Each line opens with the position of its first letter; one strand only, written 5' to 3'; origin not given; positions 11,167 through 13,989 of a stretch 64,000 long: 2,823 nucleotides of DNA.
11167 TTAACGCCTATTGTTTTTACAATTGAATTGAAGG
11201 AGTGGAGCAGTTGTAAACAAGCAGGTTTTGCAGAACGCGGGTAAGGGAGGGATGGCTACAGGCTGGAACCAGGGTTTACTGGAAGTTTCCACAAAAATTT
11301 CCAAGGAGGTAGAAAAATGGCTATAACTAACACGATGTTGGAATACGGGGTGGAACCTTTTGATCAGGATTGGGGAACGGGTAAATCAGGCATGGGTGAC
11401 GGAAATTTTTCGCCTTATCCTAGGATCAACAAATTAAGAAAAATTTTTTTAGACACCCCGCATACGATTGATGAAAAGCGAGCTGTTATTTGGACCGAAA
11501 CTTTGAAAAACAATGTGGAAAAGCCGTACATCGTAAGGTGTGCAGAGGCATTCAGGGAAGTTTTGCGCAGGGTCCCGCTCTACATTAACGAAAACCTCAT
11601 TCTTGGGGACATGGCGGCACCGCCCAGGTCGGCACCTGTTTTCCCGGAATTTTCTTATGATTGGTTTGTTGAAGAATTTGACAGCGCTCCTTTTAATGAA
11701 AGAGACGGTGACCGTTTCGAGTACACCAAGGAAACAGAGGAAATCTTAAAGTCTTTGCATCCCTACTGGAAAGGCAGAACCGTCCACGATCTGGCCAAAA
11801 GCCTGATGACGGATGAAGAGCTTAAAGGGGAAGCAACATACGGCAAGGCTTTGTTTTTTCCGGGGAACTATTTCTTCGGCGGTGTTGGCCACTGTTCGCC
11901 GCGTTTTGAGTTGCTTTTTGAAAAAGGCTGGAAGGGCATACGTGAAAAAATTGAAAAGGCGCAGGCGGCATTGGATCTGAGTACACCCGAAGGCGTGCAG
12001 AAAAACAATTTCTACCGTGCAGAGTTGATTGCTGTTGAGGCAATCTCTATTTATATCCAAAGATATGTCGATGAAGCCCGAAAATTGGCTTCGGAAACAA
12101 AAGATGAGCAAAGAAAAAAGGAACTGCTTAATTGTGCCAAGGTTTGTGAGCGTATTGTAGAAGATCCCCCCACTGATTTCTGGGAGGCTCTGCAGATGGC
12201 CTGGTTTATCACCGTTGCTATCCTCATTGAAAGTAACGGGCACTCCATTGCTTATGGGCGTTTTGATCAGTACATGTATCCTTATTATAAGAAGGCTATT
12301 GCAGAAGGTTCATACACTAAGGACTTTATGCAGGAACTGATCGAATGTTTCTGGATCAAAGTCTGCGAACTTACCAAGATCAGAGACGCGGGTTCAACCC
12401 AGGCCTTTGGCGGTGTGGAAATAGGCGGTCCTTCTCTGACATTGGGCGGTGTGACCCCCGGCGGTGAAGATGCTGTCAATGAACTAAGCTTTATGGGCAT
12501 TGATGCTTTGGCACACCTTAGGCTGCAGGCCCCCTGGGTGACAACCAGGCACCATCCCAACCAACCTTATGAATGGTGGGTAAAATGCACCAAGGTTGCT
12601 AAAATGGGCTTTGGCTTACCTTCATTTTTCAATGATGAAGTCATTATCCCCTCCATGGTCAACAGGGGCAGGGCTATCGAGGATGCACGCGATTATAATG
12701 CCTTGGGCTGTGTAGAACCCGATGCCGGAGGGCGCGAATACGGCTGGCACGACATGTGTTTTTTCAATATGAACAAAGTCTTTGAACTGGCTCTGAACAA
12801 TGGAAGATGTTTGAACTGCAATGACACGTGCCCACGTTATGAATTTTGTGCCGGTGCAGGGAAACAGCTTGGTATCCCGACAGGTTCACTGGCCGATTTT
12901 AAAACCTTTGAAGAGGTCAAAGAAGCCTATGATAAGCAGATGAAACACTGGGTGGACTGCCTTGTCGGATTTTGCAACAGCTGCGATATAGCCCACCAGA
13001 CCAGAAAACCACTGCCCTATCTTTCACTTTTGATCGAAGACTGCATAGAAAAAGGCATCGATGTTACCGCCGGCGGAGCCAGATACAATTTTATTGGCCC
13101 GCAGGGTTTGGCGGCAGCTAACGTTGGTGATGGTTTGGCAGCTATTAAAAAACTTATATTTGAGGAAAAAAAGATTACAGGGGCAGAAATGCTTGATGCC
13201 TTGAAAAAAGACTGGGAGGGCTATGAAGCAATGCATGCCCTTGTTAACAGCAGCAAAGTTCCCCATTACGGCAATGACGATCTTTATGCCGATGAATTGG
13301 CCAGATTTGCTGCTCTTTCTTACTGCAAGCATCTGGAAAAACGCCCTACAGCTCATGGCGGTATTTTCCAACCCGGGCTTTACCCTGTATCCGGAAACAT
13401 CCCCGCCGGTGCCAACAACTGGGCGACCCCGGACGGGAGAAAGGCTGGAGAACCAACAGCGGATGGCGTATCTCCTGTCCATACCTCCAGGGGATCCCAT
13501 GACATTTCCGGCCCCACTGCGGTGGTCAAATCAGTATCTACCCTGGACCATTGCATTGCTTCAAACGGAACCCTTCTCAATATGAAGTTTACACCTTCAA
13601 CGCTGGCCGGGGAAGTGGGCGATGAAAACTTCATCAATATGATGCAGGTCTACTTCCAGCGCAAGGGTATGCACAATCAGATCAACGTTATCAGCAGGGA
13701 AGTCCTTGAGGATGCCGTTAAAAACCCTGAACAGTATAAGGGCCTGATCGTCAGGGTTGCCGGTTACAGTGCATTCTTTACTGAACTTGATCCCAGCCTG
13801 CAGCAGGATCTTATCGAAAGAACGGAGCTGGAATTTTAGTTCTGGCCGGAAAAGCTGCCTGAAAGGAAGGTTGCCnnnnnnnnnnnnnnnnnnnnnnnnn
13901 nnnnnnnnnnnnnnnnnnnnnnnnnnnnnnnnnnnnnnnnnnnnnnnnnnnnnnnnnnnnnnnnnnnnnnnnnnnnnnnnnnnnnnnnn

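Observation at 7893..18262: Two-component-regulated glycyl radical eliminase cluster that couples to a tungsten-type aldehyde:ferredoxin oxidoreductase instead of a microcompartment/CoA-acylating ALDH route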

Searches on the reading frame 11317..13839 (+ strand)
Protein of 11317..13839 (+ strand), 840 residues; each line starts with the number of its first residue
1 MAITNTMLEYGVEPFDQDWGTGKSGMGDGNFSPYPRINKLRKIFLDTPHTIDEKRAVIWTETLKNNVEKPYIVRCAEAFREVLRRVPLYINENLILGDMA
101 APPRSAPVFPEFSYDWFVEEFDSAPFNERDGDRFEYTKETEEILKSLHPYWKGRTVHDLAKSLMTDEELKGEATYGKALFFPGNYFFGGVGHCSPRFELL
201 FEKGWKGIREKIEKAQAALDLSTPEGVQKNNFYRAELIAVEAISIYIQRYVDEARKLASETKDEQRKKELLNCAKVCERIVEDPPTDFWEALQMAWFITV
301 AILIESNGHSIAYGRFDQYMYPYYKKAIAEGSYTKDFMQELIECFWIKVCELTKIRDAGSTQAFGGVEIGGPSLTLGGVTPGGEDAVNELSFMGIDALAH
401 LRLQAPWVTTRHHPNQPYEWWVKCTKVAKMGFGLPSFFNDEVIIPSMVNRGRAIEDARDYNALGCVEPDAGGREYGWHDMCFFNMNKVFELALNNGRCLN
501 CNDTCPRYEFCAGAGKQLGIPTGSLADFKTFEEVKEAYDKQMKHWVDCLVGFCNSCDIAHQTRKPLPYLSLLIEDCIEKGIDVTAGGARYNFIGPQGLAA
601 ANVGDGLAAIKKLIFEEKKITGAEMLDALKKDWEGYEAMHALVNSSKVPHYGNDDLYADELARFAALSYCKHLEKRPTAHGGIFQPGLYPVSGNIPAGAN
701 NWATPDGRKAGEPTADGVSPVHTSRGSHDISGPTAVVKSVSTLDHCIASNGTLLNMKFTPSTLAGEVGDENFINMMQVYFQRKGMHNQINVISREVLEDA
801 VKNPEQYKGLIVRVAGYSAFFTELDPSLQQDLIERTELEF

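Call 3: search_protein_families(library=pfam, proteins=[window:11317-13839:+])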
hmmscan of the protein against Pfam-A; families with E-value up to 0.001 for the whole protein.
window:11317-13839:+ (840 aa): 2 families
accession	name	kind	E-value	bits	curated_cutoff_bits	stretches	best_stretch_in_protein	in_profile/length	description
PF02901.20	PFL-like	-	1.2e-199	665.6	24.3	1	35-698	3-647/647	Pyruvate formate lyase-like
PF01228.26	Gly_radical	-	4.8e-29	101.4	22.2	1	716-822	3-106/106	Glycine radical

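Call 4: search_protein_families(library=ncbifam, proteins=[window:11317-13839:+])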
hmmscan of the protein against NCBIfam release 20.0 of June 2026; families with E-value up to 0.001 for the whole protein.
window:11317-13839:+ (840 aa): 12 families
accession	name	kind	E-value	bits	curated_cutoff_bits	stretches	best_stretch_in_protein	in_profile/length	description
NF048009.1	SfplDhtHpfGKleb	equivalog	6.3e-278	924.3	1000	1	10-840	2-824/824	(2S)-3-sulfopropanediol dehydratase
TIGR01774.1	PFL2-3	subfamily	1.4e-216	721.3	678.2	1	36-838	5-784/786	formate C-acetyltransferase/glycerol dehydratase family glycyl radical enzyme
NF007437.0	PRK09983.1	equivalog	4.7e-179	597.1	1109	2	36-495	4-449/765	formate C-acetyltransferase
NF043068.1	glycl_HYPD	equivalog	3.2e-175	584.4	1100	1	36-839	3-783/784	trans-4-hydroxy-L-proline dehydratase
TIGR04394.1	choline_CutC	equivalog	1.9e-150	503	1050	1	35-839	3-787/789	choline trimethylamine-lyase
NF048011.1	SfplDhtHpsGDes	equivalog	1.3e-147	493.4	1000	1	36-838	25-819/821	(2S)-3-sulfopropanediol dehydratase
NF033718.1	indole_decarb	equivalog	9.7e-104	348.3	1100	2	137-839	158-867/868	indoleacetate decarboxylase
NF033715.1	glycyl_HPDL_Lrg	equivalog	6.6e-88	295.6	1150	1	202-839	237-900/901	4-hydroxyphenylacetate decarboxylase large subunit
TIGR01255.1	pyr_form_ly_1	equivalog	6.3e-35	120.8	994.2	1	267-836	215-739/744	formate C-acetyltransferase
NF038360.1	rad_fix_GrcA3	exception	3.9e-15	55.7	158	1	770-836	7-73/78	autonomous glycyl radical cofactor GrcA3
TIGR04365.1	spare_glycyl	equivalog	2.2e-14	53.8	170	1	765-836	49-121/126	autonomous glycyl radical cofactor GrcA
NF008341.1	PRK11127.1-1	equivalog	3.6e-12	46.1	145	1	785-836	24-75/80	autonomous glycyl radical cofactor GrcA2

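Call 5: search_solved_structures(query=window:11317-13839:+, max_evalue=1e-30)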
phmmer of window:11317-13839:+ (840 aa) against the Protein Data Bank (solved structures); distinct sequences matched with E-value up to 1e-30: 33.
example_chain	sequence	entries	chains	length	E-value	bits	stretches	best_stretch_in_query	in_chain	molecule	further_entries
1r8w_A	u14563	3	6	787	4.9e-209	699.9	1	33-837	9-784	glycerol dehydratase | B12-independent glycerol dehydratase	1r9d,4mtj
5i2a_A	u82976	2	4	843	5.1e-204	683.3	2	43-633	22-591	Diol-dehydratase | Diol dehydratase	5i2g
9rco_A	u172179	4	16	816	2.3e-201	674.5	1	21-840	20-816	Glycyl radical protein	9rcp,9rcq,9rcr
8yjo_A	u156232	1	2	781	1.3e-159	536.4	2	35-495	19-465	Probable dehydratase PflD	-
8id0_A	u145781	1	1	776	9.5e-150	503.7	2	31-495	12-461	formate C-acetyltransferase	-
9f3w_A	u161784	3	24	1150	5.7e-148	497.9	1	35-839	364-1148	Choline trimethylamine-lyase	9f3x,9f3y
6xs4_A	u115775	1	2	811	5.9e-146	491.2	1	38-837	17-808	Formate C-acetyltransferase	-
8yjn_A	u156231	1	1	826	2.3e-145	489.2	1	47-837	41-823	Probable dehydratase YbiW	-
8id7_A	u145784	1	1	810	2.8e-145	488.9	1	52-837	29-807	Probable dehydratase YbiW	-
6vxc_A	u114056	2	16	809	3.8e-134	452.1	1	34-840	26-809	Trans-4-hydroxy-L-proline dehydratase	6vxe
8iof_A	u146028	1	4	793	3.6e-133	448.9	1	35-839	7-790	Benzylsuccinate synthase alpha subunit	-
5fau_A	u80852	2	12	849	5.6e-129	435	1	23-838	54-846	Choline trimethylamine-lyase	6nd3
5fay_A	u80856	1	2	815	1.4e-128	433.7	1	32-838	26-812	Choline trimethylamine-lyase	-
6vue_A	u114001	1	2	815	1.4e-128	433.7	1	32-838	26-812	Choline trimethylamine-lyase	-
5faw_A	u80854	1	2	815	1.5e-128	433.7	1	32-838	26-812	Choline trimethylamine-lyase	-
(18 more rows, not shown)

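Call 8: find_homologous_proteins(query=window:11317-13839:+, max_evalue=1e-100)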
Query window:11317-13839:+ (840 aa): 6123 proteins with E <= 1e-100 among 8000 candidates; the best 120 are listed.
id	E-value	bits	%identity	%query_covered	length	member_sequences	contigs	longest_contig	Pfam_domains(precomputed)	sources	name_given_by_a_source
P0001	0.0e+0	1999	100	100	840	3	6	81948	PF02901.21,PF01228.27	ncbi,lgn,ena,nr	ncbi:MAG: formate C-acetyltransferase/glycerol dehydratase family glycyl radical enzyme [Firmicutes 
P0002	0.0e+0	1693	83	100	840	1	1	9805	PF02901.21,PF01228.27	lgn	-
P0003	0.0e+0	1678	83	100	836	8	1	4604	PF02901.21,PF01228.27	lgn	-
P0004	0.0e+0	1660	82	100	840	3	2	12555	PF02901.21,PF01228.27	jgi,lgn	-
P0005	0.0e+0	1595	78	100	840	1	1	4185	PF02901.21,PF01228.27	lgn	-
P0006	0.0e+0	1560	77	100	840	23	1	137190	PF02901.21,PF01228.27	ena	-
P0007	0.0e+0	1486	72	100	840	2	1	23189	PF02901.21,PF01228.27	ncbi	-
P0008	0.0e+0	1418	69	100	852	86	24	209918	PF02901.21,PF01228.27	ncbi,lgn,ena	-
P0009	0.0e+0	1415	69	100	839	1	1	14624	PF02901.21,PF01228.27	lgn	-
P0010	0.0e+0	1395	69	99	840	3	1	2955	PF02901.21,PF01228.27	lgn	-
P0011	0.0e+0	1391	69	99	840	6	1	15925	PF02901.21,PF01228.27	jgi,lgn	jgi:pyruvate formate-lyase/glycerol dehydratase family glycyl radical enzyme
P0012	0.0e+0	1382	69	100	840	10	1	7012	PF02901.21,PF01228.27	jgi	jgi:formate C-acetyltransferase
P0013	0.0e+0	1362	68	100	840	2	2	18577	PF02901.21,PF01228.27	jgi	-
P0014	0.0e+0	1356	67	100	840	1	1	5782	PF02901.21,PF01228.27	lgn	-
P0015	0.0e+0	1349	67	100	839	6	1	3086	PF02901.21,PF01228.27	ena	-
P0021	0.0e+0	1321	66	100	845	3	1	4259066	PF02901.21,PF01228.27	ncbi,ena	-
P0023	0.0e+0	1311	66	99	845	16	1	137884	PF02901.21,PF01228.27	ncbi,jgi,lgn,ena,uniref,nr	ncbi:formate C-acetyltransferase/glycerol dehydratase family glycyl radical enzyme [Syntrophotalea a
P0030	0.0e+0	1264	65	99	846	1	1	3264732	PF02901.21,PF01228.27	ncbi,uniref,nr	ncbi:glycyl radical protein [Natranaerofaba carboxydovora]|uniref:glycyl radical protein n=1 Tax=Nat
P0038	0.0e+0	1025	54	99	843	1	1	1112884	PF02901.21,PF01228.27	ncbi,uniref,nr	ncbi:Benzylsuccinate synthase alpha subunit [Pelotomaculum schinkii]|uniref:Benzylsuccinate synthase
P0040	0.0e+0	1021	53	99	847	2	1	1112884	PF02901.21,PF01228.27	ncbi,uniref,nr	ncbi:4-hydroxyphenylacetate decarboxylase large subunit [Pelotomaculum schinkii]|uniref:4-hydroxyphe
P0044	0.0e+0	1013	52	100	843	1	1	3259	PF02901.21,PF01228.27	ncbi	ncbi:(2S)-3-sulfopropanediol dehydratase [Petrachloros mirabilis]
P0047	3.1e-295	1000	52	99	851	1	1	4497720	PF02901.21,PF01228.27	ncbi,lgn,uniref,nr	ncbi:formate C-acetyltransferase/glycerol dehydratase family glycyl radical enzyme [Dehalobacter sp.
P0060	1.4e-282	958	49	99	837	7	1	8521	PF02901.21,PF01228.27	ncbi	-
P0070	6.4e-272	923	49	99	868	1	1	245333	PF02901.21,PF01228.27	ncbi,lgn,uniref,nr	ncbi:formate C-acetyltransferase [Sporobacter termitidis DSM 10068]|uniref:Formate C-acetyltransfera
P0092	9.7e-257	873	46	98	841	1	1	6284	PF02901.21,PF01228.27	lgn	-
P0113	5.2e-241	821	48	96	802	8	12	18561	PF02901.21,PF01228.27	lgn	-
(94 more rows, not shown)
